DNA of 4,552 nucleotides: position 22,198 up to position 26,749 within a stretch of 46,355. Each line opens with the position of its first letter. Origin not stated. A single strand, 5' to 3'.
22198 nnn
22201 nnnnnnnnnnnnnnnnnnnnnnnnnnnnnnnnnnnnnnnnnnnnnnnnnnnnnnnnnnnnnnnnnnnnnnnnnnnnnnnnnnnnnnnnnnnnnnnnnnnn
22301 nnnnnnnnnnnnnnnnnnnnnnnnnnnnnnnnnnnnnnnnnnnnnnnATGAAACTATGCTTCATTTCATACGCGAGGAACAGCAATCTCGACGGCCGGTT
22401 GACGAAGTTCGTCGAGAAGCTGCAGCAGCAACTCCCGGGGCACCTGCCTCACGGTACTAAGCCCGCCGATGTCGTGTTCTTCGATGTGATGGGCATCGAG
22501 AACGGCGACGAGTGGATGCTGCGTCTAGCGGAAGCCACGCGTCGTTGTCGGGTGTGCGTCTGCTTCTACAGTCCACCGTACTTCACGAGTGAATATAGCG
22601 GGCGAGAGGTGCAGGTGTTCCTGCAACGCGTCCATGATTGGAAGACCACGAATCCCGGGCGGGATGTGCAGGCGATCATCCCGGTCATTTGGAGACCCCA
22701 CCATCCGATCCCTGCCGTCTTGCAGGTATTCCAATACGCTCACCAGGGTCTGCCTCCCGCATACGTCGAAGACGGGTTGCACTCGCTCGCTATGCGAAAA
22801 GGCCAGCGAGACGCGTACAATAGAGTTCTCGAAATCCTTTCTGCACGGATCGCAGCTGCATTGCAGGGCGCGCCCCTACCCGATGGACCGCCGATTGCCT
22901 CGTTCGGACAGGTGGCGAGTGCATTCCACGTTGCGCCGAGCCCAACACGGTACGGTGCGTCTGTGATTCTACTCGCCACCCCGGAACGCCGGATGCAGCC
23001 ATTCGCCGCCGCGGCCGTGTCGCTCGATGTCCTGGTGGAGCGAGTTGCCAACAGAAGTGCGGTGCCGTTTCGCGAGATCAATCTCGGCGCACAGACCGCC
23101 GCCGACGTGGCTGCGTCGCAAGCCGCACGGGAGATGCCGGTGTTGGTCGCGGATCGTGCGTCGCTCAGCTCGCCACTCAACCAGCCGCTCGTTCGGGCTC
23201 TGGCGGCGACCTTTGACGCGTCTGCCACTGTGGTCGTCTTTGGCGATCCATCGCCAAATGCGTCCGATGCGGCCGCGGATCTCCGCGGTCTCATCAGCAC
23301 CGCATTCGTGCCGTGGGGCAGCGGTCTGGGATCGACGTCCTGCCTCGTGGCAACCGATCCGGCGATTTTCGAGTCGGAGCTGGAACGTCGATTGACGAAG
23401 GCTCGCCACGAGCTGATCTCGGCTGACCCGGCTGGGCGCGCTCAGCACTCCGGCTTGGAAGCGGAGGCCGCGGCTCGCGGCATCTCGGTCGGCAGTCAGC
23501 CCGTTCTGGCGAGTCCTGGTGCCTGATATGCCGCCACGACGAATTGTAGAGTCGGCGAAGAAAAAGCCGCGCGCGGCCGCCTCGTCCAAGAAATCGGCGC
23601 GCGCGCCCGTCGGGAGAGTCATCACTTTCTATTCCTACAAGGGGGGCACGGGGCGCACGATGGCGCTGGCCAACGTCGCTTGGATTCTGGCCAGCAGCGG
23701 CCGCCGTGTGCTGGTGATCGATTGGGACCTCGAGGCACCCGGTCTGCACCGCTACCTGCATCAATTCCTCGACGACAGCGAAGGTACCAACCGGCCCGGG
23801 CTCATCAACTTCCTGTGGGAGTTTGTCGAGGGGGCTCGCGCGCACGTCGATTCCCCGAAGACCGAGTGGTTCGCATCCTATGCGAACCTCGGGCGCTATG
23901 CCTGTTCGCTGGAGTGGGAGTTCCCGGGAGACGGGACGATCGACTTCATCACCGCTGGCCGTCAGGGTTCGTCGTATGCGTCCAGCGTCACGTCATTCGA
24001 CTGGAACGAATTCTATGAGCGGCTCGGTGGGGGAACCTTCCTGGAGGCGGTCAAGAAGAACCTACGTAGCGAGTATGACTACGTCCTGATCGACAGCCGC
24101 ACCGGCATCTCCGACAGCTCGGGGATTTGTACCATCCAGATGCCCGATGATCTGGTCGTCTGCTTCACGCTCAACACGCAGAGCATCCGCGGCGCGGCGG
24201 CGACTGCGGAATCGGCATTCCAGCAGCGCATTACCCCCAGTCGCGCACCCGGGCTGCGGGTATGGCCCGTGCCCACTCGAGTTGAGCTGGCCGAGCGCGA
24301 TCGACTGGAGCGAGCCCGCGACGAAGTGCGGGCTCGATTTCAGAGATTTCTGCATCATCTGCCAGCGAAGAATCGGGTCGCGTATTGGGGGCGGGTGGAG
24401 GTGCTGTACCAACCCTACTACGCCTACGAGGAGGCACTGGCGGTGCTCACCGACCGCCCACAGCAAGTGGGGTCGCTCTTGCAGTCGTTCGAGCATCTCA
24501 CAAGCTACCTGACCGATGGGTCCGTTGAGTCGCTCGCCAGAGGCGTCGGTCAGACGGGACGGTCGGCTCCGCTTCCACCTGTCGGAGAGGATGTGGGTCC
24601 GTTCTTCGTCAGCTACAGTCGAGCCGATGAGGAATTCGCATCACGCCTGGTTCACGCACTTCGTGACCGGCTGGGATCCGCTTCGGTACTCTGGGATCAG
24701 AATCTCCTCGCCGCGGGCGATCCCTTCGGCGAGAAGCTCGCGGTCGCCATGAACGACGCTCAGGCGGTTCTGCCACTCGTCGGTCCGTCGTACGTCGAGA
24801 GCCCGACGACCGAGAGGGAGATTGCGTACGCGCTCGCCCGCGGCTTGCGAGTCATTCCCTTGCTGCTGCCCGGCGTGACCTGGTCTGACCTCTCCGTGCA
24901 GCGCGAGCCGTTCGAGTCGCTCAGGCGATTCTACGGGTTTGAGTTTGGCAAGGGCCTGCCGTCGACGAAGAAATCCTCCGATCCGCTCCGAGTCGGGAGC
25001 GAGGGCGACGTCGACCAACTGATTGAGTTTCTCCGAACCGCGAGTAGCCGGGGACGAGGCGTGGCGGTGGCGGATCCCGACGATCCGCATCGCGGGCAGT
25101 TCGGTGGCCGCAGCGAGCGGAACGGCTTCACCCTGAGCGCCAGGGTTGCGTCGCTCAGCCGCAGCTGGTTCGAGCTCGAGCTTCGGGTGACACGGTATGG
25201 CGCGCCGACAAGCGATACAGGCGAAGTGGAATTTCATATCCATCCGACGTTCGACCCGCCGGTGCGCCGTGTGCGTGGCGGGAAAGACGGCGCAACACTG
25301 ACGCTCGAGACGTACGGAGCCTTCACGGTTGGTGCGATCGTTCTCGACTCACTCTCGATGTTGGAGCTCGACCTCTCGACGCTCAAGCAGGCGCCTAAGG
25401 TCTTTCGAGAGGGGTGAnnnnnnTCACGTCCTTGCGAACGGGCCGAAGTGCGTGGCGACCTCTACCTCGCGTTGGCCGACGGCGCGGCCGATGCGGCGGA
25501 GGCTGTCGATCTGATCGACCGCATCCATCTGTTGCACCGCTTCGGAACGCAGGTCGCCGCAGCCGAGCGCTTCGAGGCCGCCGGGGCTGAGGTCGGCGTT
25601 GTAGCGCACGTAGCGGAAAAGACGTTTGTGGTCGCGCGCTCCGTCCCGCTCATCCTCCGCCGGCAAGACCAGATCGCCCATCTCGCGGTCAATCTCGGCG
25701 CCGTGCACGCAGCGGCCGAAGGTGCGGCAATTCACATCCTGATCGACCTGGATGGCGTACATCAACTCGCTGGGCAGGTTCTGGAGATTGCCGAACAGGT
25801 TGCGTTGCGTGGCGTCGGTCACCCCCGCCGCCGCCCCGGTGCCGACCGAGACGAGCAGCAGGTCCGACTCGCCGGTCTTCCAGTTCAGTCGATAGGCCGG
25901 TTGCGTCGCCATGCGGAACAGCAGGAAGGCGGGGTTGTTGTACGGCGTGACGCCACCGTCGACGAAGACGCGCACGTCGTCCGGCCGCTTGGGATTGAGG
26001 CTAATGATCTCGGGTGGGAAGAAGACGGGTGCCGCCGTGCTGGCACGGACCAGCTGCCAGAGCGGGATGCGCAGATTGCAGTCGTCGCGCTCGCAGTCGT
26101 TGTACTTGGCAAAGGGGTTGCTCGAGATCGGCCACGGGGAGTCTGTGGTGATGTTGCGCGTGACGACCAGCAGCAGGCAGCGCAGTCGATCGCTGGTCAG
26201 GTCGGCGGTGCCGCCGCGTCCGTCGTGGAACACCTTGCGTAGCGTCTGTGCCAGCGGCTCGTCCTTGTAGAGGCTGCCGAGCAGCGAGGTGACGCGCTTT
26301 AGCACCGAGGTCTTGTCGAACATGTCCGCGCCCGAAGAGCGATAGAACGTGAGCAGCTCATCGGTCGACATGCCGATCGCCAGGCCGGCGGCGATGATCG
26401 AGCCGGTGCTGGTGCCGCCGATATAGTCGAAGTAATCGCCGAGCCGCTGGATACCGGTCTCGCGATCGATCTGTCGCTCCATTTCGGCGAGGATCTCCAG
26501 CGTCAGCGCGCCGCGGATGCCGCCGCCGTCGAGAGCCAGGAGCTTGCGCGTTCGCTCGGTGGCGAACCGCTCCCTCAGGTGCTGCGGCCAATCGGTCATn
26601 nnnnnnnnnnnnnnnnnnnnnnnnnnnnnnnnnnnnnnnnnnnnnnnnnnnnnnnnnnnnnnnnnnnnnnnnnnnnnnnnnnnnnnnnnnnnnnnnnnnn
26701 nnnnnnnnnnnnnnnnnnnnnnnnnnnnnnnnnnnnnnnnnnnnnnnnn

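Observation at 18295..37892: Recurrent motif (core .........) upstream of several island transcription units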

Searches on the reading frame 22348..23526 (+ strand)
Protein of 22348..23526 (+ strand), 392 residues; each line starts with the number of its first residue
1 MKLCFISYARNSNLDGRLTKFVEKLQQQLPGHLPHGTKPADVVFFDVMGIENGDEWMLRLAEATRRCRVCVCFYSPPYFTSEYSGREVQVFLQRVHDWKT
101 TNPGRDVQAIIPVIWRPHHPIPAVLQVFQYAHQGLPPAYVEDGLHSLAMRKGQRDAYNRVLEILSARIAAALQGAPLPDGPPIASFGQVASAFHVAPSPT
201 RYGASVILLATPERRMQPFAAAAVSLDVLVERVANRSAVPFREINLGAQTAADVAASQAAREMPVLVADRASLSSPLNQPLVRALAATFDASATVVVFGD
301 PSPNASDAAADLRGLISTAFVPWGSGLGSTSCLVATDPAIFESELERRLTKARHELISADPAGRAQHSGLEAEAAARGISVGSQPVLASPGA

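Call 10: search_protein_families(library=pfam, proteins=[window:22348-23526:+], max_evalue=0.01)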
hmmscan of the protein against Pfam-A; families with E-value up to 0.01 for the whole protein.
window:22348-23526:+ (392 aa): 1 family
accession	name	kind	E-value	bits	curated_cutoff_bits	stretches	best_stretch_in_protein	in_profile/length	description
PF13676.11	TIR_2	-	1.3e-10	42.3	28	1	5-131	2-106/122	TIR domain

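Call 67: search_protein_families(library=padloc, proteins=[window:22348-23526:+], max_evalue=0.001)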
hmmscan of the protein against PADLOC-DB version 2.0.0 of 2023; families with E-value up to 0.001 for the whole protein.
window:22348-23526:+ (392 aa): 0 families

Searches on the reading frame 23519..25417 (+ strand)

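Call 10: search_protein_families(library=pfam, proteins=[window:23519-25417:+], max_evalue=0.01)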
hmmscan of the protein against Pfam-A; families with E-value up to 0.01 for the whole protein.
window:23519-25417:+ (632 aa): 8 families
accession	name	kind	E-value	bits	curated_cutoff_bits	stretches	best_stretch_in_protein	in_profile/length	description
PF13676.11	TIR_2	-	8.8e-18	65.4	28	1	362-453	1-93/122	TIR domain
PF20305.4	pYEATS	-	2.8e-11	43.6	26.9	1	565-609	14-59/73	prokaryotic YEATS domain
PF13614.12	AAA_31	-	6.8e-10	39.6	27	1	33-71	2-40/177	AAA domain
PF01656.29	CbiA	-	1.4e-06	28.7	25.4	1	35-167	1-54/125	CobQ/CobB/MinD/ParA nucleotide binding domain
PF07015.17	VirC1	-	2.4e-05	24.2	24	1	34-78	3-46/231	VirC1 protein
PF10609.15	ParA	-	0.00016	21.6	27.1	1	31-80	2-51/246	NUBPL iron-transfer P-loop NTPase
PF09140.17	MipZ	-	0.001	18.9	20.7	1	34-82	2-50/262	ATPase MipZ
PF06564.18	CBP_BcsQ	-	0.0022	18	21.3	0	35-69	4-38/234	Cellulose biosynthesis protein BcsQ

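Call 67: search_protein_families(library=padloc, proteins=[window:23519-25417:+], max_evalue=0.001)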
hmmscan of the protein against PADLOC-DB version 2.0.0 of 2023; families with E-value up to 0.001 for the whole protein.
window:23519-25417:+ (632 aa): 4 families
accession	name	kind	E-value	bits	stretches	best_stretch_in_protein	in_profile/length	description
PDLC04559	PDC-M28B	-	1.4e-24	85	1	32-221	128-306/438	-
PDLC04560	PDC-M28B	-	1.8e-14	51.8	1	29-226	11-204/327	-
PDLC02012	SAVED5--SAVED_TIR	-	1.9e-06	25.2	1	356-439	10-92/404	-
PDLC00434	ThsB1|ThsB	-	5.7e-05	20.4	1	362-465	141-243/396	TIR-like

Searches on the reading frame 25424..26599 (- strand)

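Call 10: search_protein_families(library=pfam, proteins=[window:25424-26599:-], max_evalue=0.01)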
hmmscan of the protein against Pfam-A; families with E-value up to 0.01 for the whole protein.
window:25424-26599:- (391 aa): 1 family
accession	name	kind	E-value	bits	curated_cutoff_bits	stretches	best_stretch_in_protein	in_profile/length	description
PF01734.28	Patatin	-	5.1e-27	95.8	27.7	1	21-225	1-188/191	Patatin-like phospholipase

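Call 67: search_protein_families(library=padloc, proteins=[window:25424-26599:-], max_evalue=0.001)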
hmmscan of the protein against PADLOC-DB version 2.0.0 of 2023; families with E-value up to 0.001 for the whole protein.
window:25424-26599:- (391 aa): 4 families
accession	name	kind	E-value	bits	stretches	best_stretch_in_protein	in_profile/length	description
PDLC00758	Effector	-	3.5e-45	152.7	1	16-267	4-228/331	Phospholipase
PDLC00757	Effector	-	4.8e-35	119.5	1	14-276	6-241/331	Phospholipase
PDLC00755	Effector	-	7.6e-21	72.5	1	13-259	6-221/311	Phospholipase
PDLC00756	Effector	-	2.7e-06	24.8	1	72-258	2-163/280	Phospholipase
